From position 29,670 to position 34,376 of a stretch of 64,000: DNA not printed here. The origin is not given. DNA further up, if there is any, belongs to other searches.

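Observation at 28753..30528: Unassigned ~235-aa RHS C-terminal toxin domain translationally coupled to an LRR lipoprotein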

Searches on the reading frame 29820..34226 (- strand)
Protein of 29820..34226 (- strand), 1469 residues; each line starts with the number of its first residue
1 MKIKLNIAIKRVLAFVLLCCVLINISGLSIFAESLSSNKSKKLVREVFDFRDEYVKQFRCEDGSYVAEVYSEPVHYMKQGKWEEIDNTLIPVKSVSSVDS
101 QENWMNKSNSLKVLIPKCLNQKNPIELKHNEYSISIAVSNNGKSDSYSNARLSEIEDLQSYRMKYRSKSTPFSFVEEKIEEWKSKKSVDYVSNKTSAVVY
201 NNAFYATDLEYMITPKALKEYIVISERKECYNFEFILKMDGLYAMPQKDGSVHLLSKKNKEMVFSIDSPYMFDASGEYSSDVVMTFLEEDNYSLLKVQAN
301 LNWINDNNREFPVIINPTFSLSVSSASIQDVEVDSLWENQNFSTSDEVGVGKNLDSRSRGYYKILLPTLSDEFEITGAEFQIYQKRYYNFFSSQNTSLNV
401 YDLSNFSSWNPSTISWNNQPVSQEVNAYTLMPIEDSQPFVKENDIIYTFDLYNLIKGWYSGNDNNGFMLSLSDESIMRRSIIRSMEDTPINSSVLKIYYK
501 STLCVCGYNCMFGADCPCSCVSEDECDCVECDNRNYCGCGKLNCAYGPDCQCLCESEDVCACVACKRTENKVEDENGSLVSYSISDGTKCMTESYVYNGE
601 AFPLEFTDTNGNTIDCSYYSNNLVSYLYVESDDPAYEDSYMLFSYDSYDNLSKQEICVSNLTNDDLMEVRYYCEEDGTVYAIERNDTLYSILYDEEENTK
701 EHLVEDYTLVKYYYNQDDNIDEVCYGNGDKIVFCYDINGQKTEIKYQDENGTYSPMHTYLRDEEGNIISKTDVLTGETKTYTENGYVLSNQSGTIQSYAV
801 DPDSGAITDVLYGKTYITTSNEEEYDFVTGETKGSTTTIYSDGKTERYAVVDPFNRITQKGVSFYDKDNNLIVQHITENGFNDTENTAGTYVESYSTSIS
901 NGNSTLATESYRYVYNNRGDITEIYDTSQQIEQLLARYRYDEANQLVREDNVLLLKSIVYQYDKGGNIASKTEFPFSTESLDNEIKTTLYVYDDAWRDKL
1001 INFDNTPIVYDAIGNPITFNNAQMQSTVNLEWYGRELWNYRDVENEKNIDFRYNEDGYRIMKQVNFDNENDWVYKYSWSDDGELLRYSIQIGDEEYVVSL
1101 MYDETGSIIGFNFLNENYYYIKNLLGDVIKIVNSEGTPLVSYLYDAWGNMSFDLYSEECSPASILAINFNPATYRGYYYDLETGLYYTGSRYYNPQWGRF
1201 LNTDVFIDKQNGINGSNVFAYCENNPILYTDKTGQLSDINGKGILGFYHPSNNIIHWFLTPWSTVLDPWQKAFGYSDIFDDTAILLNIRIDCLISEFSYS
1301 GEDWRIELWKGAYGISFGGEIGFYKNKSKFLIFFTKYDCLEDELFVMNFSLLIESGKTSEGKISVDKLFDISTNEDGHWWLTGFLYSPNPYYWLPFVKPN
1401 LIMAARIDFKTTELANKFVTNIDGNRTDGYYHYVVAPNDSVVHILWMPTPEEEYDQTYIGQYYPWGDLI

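Call 8: search_protein_families(library=pfam, proteins=[window:29820-34226:-], max_evalue=0.1)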
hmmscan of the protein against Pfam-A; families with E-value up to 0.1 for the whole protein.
window:29820-34226:- (1469 aa): 3 families
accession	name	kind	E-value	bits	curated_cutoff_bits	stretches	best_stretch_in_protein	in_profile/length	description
PF14751.11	DUF4474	-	5.5e-27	95.2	23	1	1263-1432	20-171/240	Domain of unknown function (DUF4474)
PF05593.20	RHS_repeat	-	1.6e-05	25.6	22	0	915-949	1-31/38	RHS Repeat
PF14794.11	DUF4479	-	0.074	13.3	25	0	1094-1118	11-35/71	Domain of unknown function (DUF4479)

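Call 9: search_protein_families(library=ncbifam, proteins=[window:29820-34226:-], max_evalue=0.1)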
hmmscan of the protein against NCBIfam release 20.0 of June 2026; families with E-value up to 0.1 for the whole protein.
window:29820-34226:- (1469 aa): 2 families
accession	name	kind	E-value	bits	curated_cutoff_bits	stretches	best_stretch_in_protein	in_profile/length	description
NF033679.1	DNRLRE_dom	domain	1.6e-18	67.3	34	1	330-486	2-152/164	DNRLRE domain-containing protein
TIGR03696.1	Rhs_assc_core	domain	3.1e-17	62.9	32.5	1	1144-1235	1-76/76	RHS repeat-associated core domain-containing protein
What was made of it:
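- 29817..34226 (-): RHS/YD-repeat polymorphic toxin gene, 1469 aa including the stop codon: Sec signal peptide, DNRLRE domain, Cys-rich stretch, RHS shell, Rhs core and DUF4474 tail. PF05593, TIGR03696, NF033679 and PF14751 hits (calls 8, 9).
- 32769..33239 (-): DNRLRE domain (aa 330-486) in the N-terminal surface or targeting part. NF033679, E 1.6e-18, 67.3 bits against a cut-off of 34 (call 9).
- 30522..30797 (-): Rhs-associated core (aa 1144-1235), ending in ........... This is the position of the usual autocleavage motif that releases the tail. TIGR03696, E 3.1e-17 (call 9).
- On RHS/YD-repeat polymorphic toxin: TIGR03696, 62.9 bits (cut-off 32.5), at aa 1144-1235 (calls 8, 9).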

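Call 39: find_encoding_contigs(protein=window:29820-34226:-, flank=10000)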
Protein window:29820-34226:- (1469 aa): 4 contigs read that carry it; 4 places shown.
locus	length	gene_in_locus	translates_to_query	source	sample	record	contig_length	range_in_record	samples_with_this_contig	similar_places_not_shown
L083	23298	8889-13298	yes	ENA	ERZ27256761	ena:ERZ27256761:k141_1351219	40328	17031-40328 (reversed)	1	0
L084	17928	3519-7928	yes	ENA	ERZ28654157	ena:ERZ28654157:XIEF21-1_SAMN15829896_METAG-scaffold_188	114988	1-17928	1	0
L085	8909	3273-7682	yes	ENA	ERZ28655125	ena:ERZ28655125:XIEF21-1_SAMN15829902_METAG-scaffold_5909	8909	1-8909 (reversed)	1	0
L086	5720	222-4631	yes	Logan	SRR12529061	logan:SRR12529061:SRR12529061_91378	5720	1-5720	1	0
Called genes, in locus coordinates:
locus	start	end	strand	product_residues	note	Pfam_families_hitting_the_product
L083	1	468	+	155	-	?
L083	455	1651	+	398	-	-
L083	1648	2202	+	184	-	-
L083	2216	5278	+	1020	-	PF04313:HSDR_N, PF04851:ResIII, PF00270:DEAD (weak), PF18766:SWI2_SNF2, PF22679:T1R_D3-like, PF12008:EcoR124_C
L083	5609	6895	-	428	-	PF14501:HATPase_c_5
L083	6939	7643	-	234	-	PF00072:Response_reg, PF04397:LytTR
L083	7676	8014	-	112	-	PF12844:HTH_19, PF13560:HTH_31 (weak), PF01381:HTH_3, PF13443:HTH_26 (weak)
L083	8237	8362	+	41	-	-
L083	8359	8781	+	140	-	PF04647:AgrB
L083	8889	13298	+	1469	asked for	PF05593:RHS_repeat (faint), PF25023:TEN_YD-shell, PF14751:DUF4474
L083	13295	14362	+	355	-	PF13306:LRR_5, PF13855:LRR_8 (faint), PF13306:LRR_5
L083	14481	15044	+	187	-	PF04647:AgrB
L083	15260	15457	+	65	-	PF00269:SASP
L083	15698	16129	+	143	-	PF02381:MraZ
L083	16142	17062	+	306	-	PF01795:Methyltransf_5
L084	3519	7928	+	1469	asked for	PF05593:RHS_repeat (faint), PF25023:TEN_YD-shell, PF14751:DUF4474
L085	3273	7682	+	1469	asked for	PF05593:RHS_repeat (faint), PF25023:TEN_YD-shell, PF14751:DUF4474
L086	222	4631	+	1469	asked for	PF05593:RHS_repeat (faint), PF25023:TEN_YD-shell, PF14751:DUF4474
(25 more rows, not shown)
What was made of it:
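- Checked: The same two genes occur together, with the RHS protein identical, on four independent metagenome contigs (call 39).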

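Call 53: list_cluster_members(proteins=[window:29820-34226:-, window:28756-29820:-, window:26056-26973:-, window:23145-25427:-, window:37840-40902:-])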
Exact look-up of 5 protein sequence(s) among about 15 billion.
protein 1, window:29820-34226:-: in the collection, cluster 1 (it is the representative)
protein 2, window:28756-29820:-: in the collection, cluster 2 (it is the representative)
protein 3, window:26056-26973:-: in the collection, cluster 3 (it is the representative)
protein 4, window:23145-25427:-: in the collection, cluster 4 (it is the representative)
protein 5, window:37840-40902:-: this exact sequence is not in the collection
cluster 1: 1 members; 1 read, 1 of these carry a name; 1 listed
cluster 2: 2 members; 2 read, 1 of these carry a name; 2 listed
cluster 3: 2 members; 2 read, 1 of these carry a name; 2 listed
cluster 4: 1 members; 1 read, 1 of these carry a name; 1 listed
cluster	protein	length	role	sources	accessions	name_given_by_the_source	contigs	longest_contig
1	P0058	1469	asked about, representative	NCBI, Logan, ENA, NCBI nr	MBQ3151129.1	MAG: DUF4474 domain-containing protein [Clostridia bacterium] | DUF4474 domain-containing protein [Clostridia bacterium]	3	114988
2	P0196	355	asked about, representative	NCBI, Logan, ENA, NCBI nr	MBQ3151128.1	MAG: leucine-rich repeat protein [Clostridia bacterium] | leucine-rich repeat protein [Clostridia bacterium]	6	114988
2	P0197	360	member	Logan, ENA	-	-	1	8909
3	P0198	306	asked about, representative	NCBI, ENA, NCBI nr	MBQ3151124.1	MAG: 16S rRNA (cytosine(1402)-N(4))-methyltransferase RsmH [Clostridia bacterium] | 16S rRNA (cytosine(1402)-N(4))-methyltransferase RsmH [Clostridia bacterium]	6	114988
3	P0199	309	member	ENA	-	-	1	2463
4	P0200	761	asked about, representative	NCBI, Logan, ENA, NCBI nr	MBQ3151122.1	MAG: PASTA domain-containing protein [Clostridia bacterium] | PASTA domain-containing protein [Clostridia bacterium]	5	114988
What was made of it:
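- Checked: NCBI carries them as MBQ3151129.1 ('DUF4474 domain-containing protein') and MBQ3151128.1 ('leucine-rich repeat protein') of a Clostridia bacterium MAG (call 53).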

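Call 75: find_homologous_proteins(query=window:30528-34226:-, max_evalue=1e-20)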
Query window:30528-34226:- (1233 aa): 161 proteins with E <= 1e-20 among 8000 candidates; the best 120 are listed.
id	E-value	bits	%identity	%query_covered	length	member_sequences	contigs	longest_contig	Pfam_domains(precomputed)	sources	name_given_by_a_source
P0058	0.0e+0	2821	100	100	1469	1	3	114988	PF05593.20,PF25023.2,PF14751.12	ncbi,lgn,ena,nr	ncbi:MAG: DUF4474 domain-containing protein [Clostridia bacterium]|nr:DUF4474 domain-containing prot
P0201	7.1e-104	367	33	39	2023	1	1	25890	PF05593.20,PF24517.3,PF25023.2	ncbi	-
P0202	1.7e-100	356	32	37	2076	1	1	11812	PF05593.20,PF25023.2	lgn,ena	-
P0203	2.2e-99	352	34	37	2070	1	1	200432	PF05593.20,PF25023.2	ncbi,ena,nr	ncbi:MAG: DNRLRE domain-containing protein [Clostridia bacterium]|nr:DNRLRE domain-containing protei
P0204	3.0e-99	352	35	35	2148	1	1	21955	PF19190.7,PF05593.20,PF13004.14,PF25023.2,PF14751.12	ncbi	-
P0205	4.6e-97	344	32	57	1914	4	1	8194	PF05593.20,PF25023.2,PF14751.12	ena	-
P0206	1.0e-96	343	31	38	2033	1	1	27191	PF05593.20,PF25023.2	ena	-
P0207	1.4e-96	343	33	38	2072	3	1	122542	PF05593.20,PF24517.3,PF25023.2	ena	-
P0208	3.7e-96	341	33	40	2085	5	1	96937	PF05593.20,PF25023.2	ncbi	-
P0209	6.3e-94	334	32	37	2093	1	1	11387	PF05593.20,PF24517.3,PF02018.24,PF25023.2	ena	-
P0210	1.3e-91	326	33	36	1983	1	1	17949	PF19190.7,PF05593.20,PF13004.14,PF25023.2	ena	-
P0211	3.3e-90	322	31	37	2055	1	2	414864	PF19190.7,PF05593.20,PF13004.14,PF25023.2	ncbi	-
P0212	4.9e-89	318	33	35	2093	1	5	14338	PF19190.7,PF05593.20,PF13004.14,PF25023.2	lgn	-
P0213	7.4e-89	317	27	55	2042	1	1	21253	PF19190.7,PF05593.20,PF13004.14,PF25023.2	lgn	-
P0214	2.1e-87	312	33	35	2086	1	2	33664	PF19190.7,PF05593.20,PF13004.14,PF25023.2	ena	-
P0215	1.9e-85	306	31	59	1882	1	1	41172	PF05593.20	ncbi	-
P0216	3.0e-85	305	27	52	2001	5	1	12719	PF05593.20,PF25023.2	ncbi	-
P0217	5.9e-76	275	28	39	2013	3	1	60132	PF05593.20,PF25023.2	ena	-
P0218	7.1e-75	271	39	26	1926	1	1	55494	PF05593.20,PF25023.2,PF20148.5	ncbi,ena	-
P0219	1.4e-74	270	32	54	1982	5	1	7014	PF05593.20,PF25023.2,PF20148.5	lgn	-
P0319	5.6e-56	208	30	39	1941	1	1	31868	PF05593.20,PF24517.3,PF25023.2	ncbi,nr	ncbi:MAG: DNRLRE domain-containing protein [Oscillospiraceae bacterium]|nr:DNRLRE domain-containing 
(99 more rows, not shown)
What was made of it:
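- Related RHS scaffolds carry other tails (call 75).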

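Call 76: find_encoding_contigs(protein=P0204, flank=5000, max_places=3)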
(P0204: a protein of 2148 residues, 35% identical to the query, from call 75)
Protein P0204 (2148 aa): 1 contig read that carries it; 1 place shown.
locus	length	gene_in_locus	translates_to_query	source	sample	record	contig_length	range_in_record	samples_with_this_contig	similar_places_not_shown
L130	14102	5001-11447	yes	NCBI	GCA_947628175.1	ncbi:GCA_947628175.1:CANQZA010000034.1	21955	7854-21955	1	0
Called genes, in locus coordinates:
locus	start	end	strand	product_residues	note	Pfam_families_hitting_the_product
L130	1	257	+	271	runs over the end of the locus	-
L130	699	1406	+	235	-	PF00072:Response_reg, PF04397:LytTR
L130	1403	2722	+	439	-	PF14501:HATPase_c_5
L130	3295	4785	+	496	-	-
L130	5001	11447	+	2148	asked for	PF13004:BACON, PF19190:BACON_2 (weak), PF13004:BACON (weak), PF19190:BACON_2 (weak), PF05593:RHS_repeat (faint), PF25023:TEN_YD-shell, PF14751:DUF4474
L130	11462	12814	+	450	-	PF13306:LRR_5, PF12799:LRR_4 (faint), PF13855:LRR_8 (faint), PF13306:LRR_5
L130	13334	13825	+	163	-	-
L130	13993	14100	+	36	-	?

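Call 77: find_encoding_contigs(protein=P0205, flank=5000, max_places=3)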
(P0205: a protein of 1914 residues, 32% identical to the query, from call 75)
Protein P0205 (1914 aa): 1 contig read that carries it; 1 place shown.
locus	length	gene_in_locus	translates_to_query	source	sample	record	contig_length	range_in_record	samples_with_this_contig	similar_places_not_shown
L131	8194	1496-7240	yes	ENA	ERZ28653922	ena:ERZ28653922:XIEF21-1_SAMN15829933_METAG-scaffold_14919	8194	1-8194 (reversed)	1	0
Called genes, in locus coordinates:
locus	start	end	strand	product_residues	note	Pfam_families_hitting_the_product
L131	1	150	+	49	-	?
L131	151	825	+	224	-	PF14285:DUF4367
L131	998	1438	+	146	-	-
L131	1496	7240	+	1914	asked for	PF05593:RHS_repeat (faint), PF25023:TEN_YD-shell, PF14751:DUF4474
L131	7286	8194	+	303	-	?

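Call 82: find_encoding_contigs(protein=P0203, flank=4000, max_places=1)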
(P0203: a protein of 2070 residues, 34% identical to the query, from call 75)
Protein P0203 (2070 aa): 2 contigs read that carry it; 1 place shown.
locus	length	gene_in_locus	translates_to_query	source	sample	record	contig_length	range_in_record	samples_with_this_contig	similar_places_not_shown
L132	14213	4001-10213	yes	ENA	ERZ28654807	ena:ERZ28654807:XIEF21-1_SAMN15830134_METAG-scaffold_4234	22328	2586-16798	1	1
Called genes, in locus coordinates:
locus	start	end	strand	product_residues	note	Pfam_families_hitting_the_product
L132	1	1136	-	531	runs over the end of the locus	PF00239:Resolvase, PF07508:Recombinase, PF13408:Zn_ribbon_recom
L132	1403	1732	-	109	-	PF21983:NikA-like (weak)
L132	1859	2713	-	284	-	PF02195:ParB_N, PF17762:HTH_ParB (faint)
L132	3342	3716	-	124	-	PF14198:TnpV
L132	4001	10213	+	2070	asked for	PF05593:RHS_repeat (faint), PF25023:TEN_YD-shell (faint)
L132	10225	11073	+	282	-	-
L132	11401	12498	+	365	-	-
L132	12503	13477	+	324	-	PF23952:LRR_EndoS (faint), PF25019:LRR_R13L1-DRL21 (faint), PF12799:LRR_4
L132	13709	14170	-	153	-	-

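Call 83: find_encoding_contigs(protein=P0208, flank=4000, max_places=1)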
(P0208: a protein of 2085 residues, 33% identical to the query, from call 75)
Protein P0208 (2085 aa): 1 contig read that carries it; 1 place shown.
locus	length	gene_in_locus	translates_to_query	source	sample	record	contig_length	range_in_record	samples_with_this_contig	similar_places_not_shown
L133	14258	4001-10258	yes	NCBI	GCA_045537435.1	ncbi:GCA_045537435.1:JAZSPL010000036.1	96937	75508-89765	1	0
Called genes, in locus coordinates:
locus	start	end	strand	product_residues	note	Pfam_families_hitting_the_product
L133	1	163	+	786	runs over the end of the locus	PF01935:DUF87, PF12846:AAA_10, PF19044:P-loop_TraG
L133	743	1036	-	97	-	-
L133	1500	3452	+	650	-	PF01551:Peptidase_M23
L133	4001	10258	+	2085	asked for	PF05593:RHS_repeat (faint), PF25023:TEN_YD-shell (weak)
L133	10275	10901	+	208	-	-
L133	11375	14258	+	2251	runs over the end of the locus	PF24517:CBM96, PF05593:RHS_repeat (weak), PF25023:TEN_YD-shell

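Call 84: find_encoding_contigs(protein=P0207, flank=4000, max_places=1)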
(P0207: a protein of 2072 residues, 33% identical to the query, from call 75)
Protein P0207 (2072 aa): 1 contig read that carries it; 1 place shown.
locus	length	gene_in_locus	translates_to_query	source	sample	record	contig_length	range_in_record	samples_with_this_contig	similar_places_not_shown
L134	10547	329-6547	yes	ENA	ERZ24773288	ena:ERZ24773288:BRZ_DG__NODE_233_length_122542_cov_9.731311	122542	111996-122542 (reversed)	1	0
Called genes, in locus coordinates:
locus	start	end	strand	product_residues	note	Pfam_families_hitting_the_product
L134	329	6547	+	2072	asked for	PF24517:CBM96, PF05593:RHS_repeat (weak), PF25023:TEN_YD-shell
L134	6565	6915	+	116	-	-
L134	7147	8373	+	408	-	PF05593:RHS_repeat (faint), PF25023:TEN_YD-shell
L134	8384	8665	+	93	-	-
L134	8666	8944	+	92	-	-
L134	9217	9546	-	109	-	-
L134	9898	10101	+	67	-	PF01381:HTH_3 (weak)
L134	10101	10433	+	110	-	PF13657:Couple_hipA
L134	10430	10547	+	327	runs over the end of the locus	PF07804:HipA_C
